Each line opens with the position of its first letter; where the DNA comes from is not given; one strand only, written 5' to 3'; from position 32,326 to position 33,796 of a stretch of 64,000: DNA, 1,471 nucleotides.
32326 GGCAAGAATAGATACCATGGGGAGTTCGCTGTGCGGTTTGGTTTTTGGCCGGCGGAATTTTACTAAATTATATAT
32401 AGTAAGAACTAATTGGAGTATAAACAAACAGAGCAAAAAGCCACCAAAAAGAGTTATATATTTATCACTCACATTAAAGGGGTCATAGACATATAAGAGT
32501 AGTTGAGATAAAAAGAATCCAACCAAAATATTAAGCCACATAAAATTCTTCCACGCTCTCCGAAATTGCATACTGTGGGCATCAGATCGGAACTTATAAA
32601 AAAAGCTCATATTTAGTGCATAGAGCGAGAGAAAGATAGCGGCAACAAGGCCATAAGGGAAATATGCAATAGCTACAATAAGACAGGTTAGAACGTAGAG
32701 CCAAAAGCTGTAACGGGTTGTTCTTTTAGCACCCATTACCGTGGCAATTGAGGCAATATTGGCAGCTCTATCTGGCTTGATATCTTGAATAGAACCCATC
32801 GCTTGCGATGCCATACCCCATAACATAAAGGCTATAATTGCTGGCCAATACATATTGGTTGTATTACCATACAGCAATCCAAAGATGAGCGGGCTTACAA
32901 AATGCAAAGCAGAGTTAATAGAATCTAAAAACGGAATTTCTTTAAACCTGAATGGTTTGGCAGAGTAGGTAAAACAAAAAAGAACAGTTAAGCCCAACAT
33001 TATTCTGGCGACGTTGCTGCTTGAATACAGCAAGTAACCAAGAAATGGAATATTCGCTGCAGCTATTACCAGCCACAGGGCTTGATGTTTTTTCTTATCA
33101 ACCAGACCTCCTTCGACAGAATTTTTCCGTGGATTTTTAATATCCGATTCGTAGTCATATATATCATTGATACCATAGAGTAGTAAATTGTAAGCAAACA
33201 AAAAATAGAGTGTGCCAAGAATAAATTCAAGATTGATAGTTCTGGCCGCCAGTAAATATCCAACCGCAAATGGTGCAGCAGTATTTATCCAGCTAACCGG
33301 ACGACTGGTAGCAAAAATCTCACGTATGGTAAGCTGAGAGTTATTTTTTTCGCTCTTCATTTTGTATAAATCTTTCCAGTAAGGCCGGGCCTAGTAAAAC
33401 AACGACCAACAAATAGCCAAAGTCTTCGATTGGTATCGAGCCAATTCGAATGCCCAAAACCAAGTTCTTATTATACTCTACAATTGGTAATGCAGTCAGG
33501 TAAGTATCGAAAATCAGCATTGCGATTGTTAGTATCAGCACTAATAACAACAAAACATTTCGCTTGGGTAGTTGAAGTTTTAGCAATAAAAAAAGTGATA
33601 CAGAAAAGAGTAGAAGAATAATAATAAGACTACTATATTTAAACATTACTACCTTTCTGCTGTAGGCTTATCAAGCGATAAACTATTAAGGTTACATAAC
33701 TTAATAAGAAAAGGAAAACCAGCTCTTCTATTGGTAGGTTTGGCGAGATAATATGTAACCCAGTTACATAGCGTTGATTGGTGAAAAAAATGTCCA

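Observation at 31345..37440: Complete C50-type (decaprenoxanthin-like) carotenoid gene cluster in a CPR/Saccharibacteria-like genome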

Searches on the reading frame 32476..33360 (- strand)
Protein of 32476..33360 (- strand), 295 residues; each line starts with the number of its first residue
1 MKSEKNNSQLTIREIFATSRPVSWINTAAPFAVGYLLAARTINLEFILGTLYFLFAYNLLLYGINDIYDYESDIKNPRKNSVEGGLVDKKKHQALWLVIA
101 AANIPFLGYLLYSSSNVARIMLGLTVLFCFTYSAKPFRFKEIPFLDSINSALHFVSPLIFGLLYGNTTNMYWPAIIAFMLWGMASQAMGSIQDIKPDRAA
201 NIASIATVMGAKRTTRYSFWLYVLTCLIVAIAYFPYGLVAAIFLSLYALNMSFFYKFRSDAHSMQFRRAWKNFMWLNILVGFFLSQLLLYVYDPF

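Call 22: find_homologous_proteins(query=window:32476-33360:-, max_evalue=1e-10)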
Query seq(295 aa) (295 aa): 462 proteins with E <= 1e-10 among 1619 candidates; the best 120 are listed.
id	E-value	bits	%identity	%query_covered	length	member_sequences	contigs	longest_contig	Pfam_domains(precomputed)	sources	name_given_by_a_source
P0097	6.8e-112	392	59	99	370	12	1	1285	PF01040.24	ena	-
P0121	1.9e-97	344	85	61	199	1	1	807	PF01040.24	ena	-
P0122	6.7e-85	303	49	98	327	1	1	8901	PF01040.24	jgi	jgi:4-hydroxybenzoate polyprenyltransferase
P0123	5.8e-84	300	51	100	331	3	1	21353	PF01040.24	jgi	jgi:4-hydroxybenzoate polyprenyltransferase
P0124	3.0e-83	298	49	98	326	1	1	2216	PF01040.24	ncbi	-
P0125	4.8e-82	294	48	97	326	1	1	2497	PF01040.24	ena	-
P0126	2.0e-81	292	52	96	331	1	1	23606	PF01040.24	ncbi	-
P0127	2.6e-81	291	48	98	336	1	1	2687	PF01040.24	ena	-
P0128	5.3e-81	290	49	98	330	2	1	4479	PF01040.24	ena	-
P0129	9.0e-79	283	47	100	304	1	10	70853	PF01040.24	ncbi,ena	-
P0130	3.7e-78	281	48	98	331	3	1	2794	PF01040.24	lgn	-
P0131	3.8e-78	281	48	96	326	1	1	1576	PF01040.24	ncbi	-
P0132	3.9e-78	281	49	100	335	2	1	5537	PF01040.24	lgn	-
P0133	1.7e-77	279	49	96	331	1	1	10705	PF01040.24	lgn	-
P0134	4.0e-77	278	46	95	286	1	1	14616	PF01040.24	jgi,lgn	jgi:4-hydroxybenzoate polyprenyltransferase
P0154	1.6e-72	262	46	93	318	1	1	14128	PF01040.24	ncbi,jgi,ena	-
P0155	2.4e-72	262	45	97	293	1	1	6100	PF01040.24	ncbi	-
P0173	5.8e-71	257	47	95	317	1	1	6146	PF01040.24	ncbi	-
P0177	9.5e-71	257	47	97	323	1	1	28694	PF01040.24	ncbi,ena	-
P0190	2.7e-70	255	46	96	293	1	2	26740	PF01040.24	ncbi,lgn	ncbi:MAG: prenyltransferase [Rhodoluna sp.]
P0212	7.1e-70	254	46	93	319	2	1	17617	PF01040.24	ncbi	-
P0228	1.7e-69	252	49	95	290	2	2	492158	PF01040.24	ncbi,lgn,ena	-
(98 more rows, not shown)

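Call 25: list_cluster_members(proteins=[P0123, P0126, P0129, P0124, P0154, P0173, P0177, P0212, P0228, P0155])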
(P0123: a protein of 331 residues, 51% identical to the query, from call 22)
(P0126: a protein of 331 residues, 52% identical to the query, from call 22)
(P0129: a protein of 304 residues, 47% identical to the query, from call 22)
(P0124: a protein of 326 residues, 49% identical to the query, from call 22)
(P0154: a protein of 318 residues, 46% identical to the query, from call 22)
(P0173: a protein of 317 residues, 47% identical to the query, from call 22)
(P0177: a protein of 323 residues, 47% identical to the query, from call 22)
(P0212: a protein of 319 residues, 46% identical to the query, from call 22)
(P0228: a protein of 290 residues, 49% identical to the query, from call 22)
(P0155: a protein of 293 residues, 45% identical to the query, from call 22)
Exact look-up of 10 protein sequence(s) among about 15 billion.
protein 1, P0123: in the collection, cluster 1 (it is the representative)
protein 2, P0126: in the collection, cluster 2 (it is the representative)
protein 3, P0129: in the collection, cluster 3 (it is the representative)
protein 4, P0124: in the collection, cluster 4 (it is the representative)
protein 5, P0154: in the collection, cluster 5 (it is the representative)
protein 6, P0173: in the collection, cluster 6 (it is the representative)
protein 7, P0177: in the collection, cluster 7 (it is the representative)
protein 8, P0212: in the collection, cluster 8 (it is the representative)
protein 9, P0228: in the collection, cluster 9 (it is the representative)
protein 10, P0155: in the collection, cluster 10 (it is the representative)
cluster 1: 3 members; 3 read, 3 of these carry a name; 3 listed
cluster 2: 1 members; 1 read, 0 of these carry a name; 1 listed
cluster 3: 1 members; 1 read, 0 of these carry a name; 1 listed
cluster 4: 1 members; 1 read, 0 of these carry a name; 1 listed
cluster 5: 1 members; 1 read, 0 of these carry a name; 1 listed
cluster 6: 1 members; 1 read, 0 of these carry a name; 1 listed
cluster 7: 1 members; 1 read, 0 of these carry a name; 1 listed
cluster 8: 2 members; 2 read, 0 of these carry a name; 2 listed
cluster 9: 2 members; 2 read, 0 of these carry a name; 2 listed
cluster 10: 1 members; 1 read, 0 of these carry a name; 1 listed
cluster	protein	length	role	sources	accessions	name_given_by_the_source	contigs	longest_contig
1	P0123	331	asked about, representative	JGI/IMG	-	4-hydroxybenzoate polyprenyltransferase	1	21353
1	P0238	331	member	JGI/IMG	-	4-hydroxybenzoate polyprenyltransferase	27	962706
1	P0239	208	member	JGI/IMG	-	4-hydroxybenzoate polyprenyltransferase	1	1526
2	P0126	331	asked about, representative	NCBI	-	-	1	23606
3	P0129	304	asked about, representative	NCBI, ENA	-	-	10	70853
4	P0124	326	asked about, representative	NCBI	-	-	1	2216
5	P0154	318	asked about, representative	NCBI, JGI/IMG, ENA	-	-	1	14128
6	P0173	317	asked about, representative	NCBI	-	-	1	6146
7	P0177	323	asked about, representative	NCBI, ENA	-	-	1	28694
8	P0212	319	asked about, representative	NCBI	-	-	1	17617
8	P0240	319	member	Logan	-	-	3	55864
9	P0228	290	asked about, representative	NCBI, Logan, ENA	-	-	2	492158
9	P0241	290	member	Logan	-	-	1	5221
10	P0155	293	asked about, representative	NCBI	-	-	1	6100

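Call 26: search_dna_similar(query=window:32476-33360:-, collection=plasmids, mode=protein, max_evalue=1e-8, max_rows=40)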
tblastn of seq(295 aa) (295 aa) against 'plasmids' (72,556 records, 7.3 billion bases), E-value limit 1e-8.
Records with a match: 6; places in all: 6; records where one place covers at least 80% of the query: 5.
Best place of each record, by identity: <60% 6.
By first word of the organism name: Halomontanus 2; Arthrobacter 1; Halarchaeum 1; Halocatena 1; Haloferax 1.
By predicted mobility (MOB-suite, as given by PLSDB): non-mobilizable 6.
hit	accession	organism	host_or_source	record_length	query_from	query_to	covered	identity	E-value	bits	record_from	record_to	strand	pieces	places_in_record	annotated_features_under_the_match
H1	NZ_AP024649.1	Arthrobacter sp. StoSoilB13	-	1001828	3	293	99%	39.0%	1e-53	195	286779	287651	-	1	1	none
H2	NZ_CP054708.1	Halarchaeum sp. CBA1220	solar salt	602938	12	285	93%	30.0%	4e-12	74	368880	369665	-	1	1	prenyltransferase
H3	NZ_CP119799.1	Halomontanus rarus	cell culture,sediment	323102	2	243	82%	30.5%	3e-18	92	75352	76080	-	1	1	prenyltransferase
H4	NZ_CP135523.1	Halomontanus rarus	Salt lake,Salt lake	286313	5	243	81%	30.9%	2e-18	92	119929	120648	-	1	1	prenyltransferase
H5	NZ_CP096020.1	Halocatena salina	cell culture,sediment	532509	19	233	73%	32.3%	1e-14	82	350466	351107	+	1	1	prenyltransferase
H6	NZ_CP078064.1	Haloferax larsenii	Cell culture,Salt Lake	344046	13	262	85%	27.0%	5e-16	86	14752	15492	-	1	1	prenyltransferase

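Call 27: get_annotated_region(hit=H1, flank=7000)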
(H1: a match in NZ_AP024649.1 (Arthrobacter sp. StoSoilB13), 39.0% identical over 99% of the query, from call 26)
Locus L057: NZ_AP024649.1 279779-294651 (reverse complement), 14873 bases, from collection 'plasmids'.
description: Arthrobacter sp. StoSoilB13 plasmid StoSoilB13-2, complete sequence
organism: Arthrobacter sp. StoSoilB13 (NCBI taxid 2830993)
taxonomy: Bacteria; Actinomycetota; Actinomycetes; Micrococcales; Micrococcaceae; Arthrobacter; Arthrobacter sp. StoSoilB13
host: -; source: -; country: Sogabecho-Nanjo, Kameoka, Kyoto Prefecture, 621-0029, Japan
typing (MOB-suite, as given by PLSDB): non-mobilizable
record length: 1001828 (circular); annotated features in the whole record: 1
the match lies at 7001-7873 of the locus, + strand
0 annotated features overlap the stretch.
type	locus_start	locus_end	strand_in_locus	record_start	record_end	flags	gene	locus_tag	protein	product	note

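Call 28: get_annotated_region(hit=H6, flank=5000)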
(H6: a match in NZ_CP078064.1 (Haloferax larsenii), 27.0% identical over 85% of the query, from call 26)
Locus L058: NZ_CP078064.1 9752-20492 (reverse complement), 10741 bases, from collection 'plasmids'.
description: Haloferax larsenii strain NCIM 5678 plasmid pHl5678-1, complete sequence
organism: Haloferax larsenii (NCBI taxid 302484)
taxonomy: Archaea; Euryarchaeota; Halobacteria; Halobacteriales; Haloferacaceae; Haloferax; Haloferax larsenii
host: -; source: Cell culture,Salt Lake; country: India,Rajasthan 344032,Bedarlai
typing (MOB-suite, as given by PLSDB): non-mobilizable
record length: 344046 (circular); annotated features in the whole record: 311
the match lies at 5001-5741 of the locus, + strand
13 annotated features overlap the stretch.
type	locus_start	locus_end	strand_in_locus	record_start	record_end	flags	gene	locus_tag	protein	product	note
CDS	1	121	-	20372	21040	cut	-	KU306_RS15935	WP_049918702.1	helix-turn-helix domain-containing protein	-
CDS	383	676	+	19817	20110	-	-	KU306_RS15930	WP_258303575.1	hypothetical protein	-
CDS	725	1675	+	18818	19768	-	-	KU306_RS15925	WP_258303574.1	phosphoglucosamine mutase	-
CDS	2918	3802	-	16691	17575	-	-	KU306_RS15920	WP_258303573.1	alpha/beta hydrolase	-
CDS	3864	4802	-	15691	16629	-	-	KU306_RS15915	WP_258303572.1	UbiA family prenyltransferase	-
CDS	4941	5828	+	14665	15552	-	-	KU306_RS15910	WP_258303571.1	prenyltransferase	-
CDS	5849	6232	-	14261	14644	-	-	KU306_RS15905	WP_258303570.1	nuclear transport factor 2 family protein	-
CDS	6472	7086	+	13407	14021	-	-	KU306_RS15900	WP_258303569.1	phosphoribosyltransferase family protein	GO:0009116 - nucleoside metabolic process [Evidence IEA]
CDS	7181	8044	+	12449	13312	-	-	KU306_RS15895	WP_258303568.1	UbiA family prenyltransferase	-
CDS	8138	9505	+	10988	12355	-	-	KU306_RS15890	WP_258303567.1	geranylgeranyl reductase family protein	GO:0030494 - bacteriochlorophyll biosynthetic process [Evidence IEA]; GO:0015995 - chlorophyll biosynthetic process ...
CDS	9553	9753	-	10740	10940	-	-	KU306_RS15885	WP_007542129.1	hypothetical protein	-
CDS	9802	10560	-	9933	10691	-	-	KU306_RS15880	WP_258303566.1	hypothetical protein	-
CDS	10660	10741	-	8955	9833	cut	-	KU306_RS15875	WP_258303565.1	hypothetical protein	-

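Call 36: find_encoding_contigs(protein=P0123, flank=10000, max_places=2)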
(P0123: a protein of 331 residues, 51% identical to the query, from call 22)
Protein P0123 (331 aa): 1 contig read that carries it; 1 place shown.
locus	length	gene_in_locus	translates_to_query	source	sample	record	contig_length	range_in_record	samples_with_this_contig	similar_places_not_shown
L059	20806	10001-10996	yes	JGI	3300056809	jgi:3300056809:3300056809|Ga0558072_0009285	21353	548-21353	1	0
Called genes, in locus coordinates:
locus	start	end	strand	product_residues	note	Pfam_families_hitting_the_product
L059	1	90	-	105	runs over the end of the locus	-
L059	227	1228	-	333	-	PF00687:Ribosomal_L1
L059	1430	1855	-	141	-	PF03946:Ribosomal_L11_N, PF00298:Ribosomal_L11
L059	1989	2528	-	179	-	PF02357:NusG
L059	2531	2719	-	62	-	PF00584:SecE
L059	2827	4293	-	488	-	-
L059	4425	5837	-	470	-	PF00890:FAD_binding_2 (faint), PF07992:Pyr_redox_2, PF12831:FAD_oxidored (weak), PF13738:Pyr_redox_3, PF00070:Pyr_redox, PF02852:Pyr_redox_dim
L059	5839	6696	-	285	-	PF00494:SQS_PSY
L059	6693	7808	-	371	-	PF00348:polyprenyl_synt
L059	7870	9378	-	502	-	PF00890:FAD_binding_2 (faint), PF01266:DAO, PF01593:Amino_oxidase, PF03486:HI0933_like (faint), PF07992:Pyr_redox_2 (faint), PF13450:NAD_binding_8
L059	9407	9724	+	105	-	-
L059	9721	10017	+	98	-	PF18916:Lycopene_cyc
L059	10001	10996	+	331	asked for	PF01040:UbiA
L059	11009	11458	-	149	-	-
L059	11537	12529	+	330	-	PF03706:LPG_synthase_TM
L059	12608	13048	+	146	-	-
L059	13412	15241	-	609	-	PF00009:GTP_EFTU, PF01926:MMR_HSR1 (faint), PF03144:GTP_EFTU_D2, PF22042:EF-G_D2, PF00679:EFG_C, PF21018:BipA_C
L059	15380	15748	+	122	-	-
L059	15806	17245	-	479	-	PF01336:tRNA_anti-codon, PF00152:tRNA-synt_2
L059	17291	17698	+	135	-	PF07883:Cupin_2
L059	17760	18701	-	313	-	PF00890:FAD_binding_2 (faint), PF01266:DAO (weak), PF01494:FAD_binding_3 (faint), PF01946:Thi4 (faint), PF03486:HI0933_like (faint), PF07992:Pyr_redox_2, PF13738:Pyr_redox_3, PF00070:Pyr_redox, +1 more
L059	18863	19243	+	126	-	-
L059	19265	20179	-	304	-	PF02673:BacA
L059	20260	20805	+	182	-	?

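Call 37: find_encoding_contigs(protein=P0126, flank=10000, max_places=2)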
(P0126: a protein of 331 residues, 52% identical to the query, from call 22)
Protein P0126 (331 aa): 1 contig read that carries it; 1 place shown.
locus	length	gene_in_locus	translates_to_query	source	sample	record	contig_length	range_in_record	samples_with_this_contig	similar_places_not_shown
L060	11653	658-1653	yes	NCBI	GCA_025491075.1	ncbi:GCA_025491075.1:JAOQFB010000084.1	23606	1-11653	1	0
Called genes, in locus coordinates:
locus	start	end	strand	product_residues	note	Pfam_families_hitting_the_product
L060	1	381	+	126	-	?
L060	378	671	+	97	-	PF18916:Lycopene_cyc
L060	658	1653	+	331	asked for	PF01040:UbiA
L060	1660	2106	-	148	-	-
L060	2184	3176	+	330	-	PF03706:LPG_synthase_TM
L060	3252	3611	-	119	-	-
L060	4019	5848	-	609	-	PF00009:GTP_EFTU, PF03144:GTP_EFTU_D2, PF22042:EF-G_D2, PF00679:EFG_C, PF21018:BipA_C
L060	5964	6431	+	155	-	-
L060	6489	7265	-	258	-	PF06831:H2TH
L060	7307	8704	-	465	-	PF01336:tRNA_anti-codon, PF00152:tRNA-synt_2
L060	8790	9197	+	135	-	PF07883:Cupin_2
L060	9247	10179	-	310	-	PF01266:DAO (weak), PF01494:FAD_binding_3 (faint), PF01946:Thi4 (faint), PF03486:HI0933_like (faint), PF07992:Pyr_redox_2, PF13738:Pyr_redox_3, PF00070:Pyr_redox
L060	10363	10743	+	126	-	-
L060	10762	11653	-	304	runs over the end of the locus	PF02673:BacA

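Call 42: search_protein_families(library=ncbifam, proteins=[L057:6686-7885:+, P0190, P0123], max_evalue=1e-10)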
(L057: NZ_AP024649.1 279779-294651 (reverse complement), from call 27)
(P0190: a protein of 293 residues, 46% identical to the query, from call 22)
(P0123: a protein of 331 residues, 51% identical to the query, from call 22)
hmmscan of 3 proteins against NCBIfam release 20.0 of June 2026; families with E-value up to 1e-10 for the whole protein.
L057:6686-7885:+ (399 aa): 4 families
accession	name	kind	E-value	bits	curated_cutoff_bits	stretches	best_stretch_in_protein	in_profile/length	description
NF009608.0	PRK13105.1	equivalog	3.8e-141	469.4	217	1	111-395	5-289/291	prenyltransferase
NF010119.0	PRK13595.1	equivalog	6.6e-44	150.5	248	1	117-347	14-242/292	prenyltransferase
NF009516.0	PRK12875.1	equivalog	5.8e-39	133.9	205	1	117-349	19-248/292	prenyltransferase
NF009523.0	PRK12884.1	equivalog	2.6e-12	46.5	269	1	136-332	25-213/279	prenyltransferase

P0190 (293 aa): 5 families
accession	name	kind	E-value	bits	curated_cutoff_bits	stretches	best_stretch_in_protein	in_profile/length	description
NF009608.0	PRK13105.1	equivalog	2.5e-138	460.1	217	1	2-291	7-290/291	prenyltransferase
NF010119.0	PRK13595.1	equivalog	5.9e-44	150.7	248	1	3-225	11-231/292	prenyltransferase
NF009516.0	PRK12875.1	equivalog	1.6e-35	122.6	205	1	3-290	16-289/292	prenyltransferase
TIGR01475.1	ubiA_other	subfamily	1.3e-11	44.5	180.8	1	32-287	31-277/282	UbiA-like polyprenyltransferase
NF009523.0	PRK12884.1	equivalog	9.1e-11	41.5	269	0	19-263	19-254/279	prenyltransferase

P0123 (331 aa): 3 families
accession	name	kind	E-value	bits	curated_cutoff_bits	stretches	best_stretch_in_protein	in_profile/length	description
NF009608.0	PRK13105.1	equivalog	1.3e-97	326.5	217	1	6-288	6-287/291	prenyltransferase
NF010119.0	PRK13595.1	equivalog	6.5e-41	140.7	248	1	9-268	12-264/292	prenyltransferase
NF009516.0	PRK12875.1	equivalog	6.1e-39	133.8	205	1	9-242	17-246/292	prenyltransferase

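Call 43: get_annotated_region(hit=H3, flank=4000)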
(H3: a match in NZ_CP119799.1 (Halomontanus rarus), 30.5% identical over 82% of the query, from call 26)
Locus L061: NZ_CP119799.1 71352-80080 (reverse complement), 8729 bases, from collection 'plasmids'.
description: Halomontanus rarus strain TS33 plasmid unnamed3, complete sequence
organism: Halomontanus rarus (NCBI taxid 3034020)
taxonomy: Archaea; Euryarchaeota; Halobacteria; Halobacteriales; Natrialbaceae; Halomontanus; Halomontanus rarus
host: -; source: cell culture,sediment; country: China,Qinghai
typing (MOB-suite, as given by PLSDB): non-mobilizable
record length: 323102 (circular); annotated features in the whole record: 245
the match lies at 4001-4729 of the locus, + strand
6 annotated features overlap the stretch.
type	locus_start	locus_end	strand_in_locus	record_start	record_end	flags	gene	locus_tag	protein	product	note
CDS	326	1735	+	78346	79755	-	-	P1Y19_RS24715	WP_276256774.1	PQQ-binding-like beta-propeller repeat protein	-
CDS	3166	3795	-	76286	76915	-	-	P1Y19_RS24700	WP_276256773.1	methyltransferase domain-containing protein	-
CDS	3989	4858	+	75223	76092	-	-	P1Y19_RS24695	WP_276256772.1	prenyltransferase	-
CDS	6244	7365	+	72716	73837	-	-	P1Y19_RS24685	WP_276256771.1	N-acetylmuramoyl-L-alanine amidase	-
CDS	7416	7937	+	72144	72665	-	-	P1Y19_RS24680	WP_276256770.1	hypothetical protein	-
CDS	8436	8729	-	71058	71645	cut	-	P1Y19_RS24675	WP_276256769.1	hypothetical protein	-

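Call 44: get_annotated_region(hit=H2, flank=4000)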
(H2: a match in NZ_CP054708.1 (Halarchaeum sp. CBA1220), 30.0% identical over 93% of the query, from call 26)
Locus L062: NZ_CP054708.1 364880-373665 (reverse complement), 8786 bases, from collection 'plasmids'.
description: Halarchaeum sp. CBA1220 plasmid pCBA1220-01, complete sequence
organism: Halarchaeum sp. CBA1220 (NCBI taxid 1853682)
taxonomy: Archaea; Euryarchaeota; Halobacteria; Halobacteriales; Halobacteriaceae; Halarchaeum; Halarchaeum sp. CBA1220
host: -; source: solar salt; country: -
typing (MOB-suite, as given by PLSDB): non-mobilizable
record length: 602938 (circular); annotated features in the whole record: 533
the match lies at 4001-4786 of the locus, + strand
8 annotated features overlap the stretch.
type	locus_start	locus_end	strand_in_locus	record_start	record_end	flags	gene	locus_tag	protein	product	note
CDS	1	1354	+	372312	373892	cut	-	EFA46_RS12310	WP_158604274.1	bacterio-opsin activator domain-containing protein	-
CDS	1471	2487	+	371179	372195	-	-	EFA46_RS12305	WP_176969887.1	phytoene/squalene synthase family protein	GO:0008299 - isoprenoid biosynthetic process [Evidence IEA]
CDS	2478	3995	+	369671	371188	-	crtI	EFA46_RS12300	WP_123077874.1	phytoene desaturase family protein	GO:0016117 - carotenoid biosynthetic process [Evidence IEA]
CDS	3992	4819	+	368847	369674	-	-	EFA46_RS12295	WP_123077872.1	prenyltransferase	-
CDS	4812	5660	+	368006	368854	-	cruF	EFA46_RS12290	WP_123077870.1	bisanhydrobacterioruberin hydratase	GO:0016117 - carotenoid biosynthetic process [Evidence IEA]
CDS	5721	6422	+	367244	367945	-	-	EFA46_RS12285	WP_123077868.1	CPBP family intramembrane glutamic endopeptidase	GO:0071586 - CAAX-box protein processing [Evidence IEA]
CDS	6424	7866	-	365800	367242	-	-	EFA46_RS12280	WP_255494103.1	MATE family efflux transporter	GO:0006855 - xenobiotic transmembrane transport [Evidence IEA]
CDS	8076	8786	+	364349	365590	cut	-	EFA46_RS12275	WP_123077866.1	MFS transporter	GO:0055085 - transmembrane transport [Evidence IEA]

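Call 77: search_protein_families(library=pfam, proteins=[L059:4425-5837:-, L059:11537-12529:+], max_evalue=0.001)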
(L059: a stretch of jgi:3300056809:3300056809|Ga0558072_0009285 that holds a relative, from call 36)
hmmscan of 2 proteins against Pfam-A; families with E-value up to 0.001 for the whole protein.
L059:4425-5837:- (470 aa): 10 families
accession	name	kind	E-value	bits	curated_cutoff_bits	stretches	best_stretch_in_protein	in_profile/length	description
PF07992.20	Pyr_redox_2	-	3.3e-66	224.1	26.1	1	5-322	1-291/291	Pyridine nucleotide-disulphide oxidoreductase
PF00070.33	Pyr_redox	-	9.6e-22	77.7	22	1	172-243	1-72/82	Pyridine nucleotide-disulphide oxidoreductase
PF02852.28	Pyr_redox_dim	-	6.3e-20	71.9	25.3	1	344-448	3-109/110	Pyridine nucleotide-disulphide oxidoreductase, dimerisation domain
PF13738.12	Pyr_redox_3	-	2.7e-11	43.7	30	1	124-306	116-305/305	Pyridine nucleotide-disulphide oxidoreductase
PF12831.13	FAD_oxidored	-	5.9e-06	26.3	27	1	6-50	1-45/416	FAD dependent oxidoreductase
PF00890.30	FAD_binding_2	-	2.2e-05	24.3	20.4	1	6-111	1-86/414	FAD binding domain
PF13450.12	NAD_binding_8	-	0.00013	22.6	21.9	1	9-43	1-35/68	NAD(P)-binding Rossmann-like domain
PF03486.20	HI0933_like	-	0.00019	21.4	50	1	6-47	2-43/244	HI0933-like protein Rossmann domain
PF01946.23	Thi4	-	0.00024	20.9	26.2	1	5-56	18-70/235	Thi4 family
PF01134.28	GIDA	-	0.00043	19.9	22.1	1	6-55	1-47/391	Glucose inhibited division protein A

L059:11537-12529:+ (330 aa): 1 family
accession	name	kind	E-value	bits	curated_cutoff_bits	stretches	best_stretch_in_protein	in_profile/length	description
PF03706.18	LPG_synthase_TM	-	1.5e-30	107.1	33.4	1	17-308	4-302/302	Lysylphosphatidylglycerol synthase TM region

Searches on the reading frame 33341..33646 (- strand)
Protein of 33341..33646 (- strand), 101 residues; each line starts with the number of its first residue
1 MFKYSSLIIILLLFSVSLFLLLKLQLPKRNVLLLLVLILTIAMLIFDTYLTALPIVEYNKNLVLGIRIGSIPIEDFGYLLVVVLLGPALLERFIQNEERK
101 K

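Call 3: search_protein_families(library=pfam, proteins=[window:33341-33646:-], max_evalue=0.01)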
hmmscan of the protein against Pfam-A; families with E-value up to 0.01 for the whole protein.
window:33341-33646:- (101 aa): 1 family
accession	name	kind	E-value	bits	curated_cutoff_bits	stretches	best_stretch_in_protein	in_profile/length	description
PF18916.5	Lycopene_cyc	-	1.3e-13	51.8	27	1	7-93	6-92/92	Lycopene cyclase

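Call 4: search_protein_families(library=ncbifam, proteins=[window:33341-33646:-], max_evalue=0.01)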
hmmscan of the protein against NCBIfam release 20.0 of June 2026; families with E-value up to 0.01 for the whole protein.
window:33341-33646:- (101 aa): 1 family
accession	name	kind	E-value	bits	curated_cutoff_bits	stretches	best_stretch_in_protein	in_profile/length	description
TIGR03462.1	CarR_dom_SF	subfamily_domain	1.3e-14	54.5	39.4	1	6-85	3-84/89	lycopene cyclase domain-containing protein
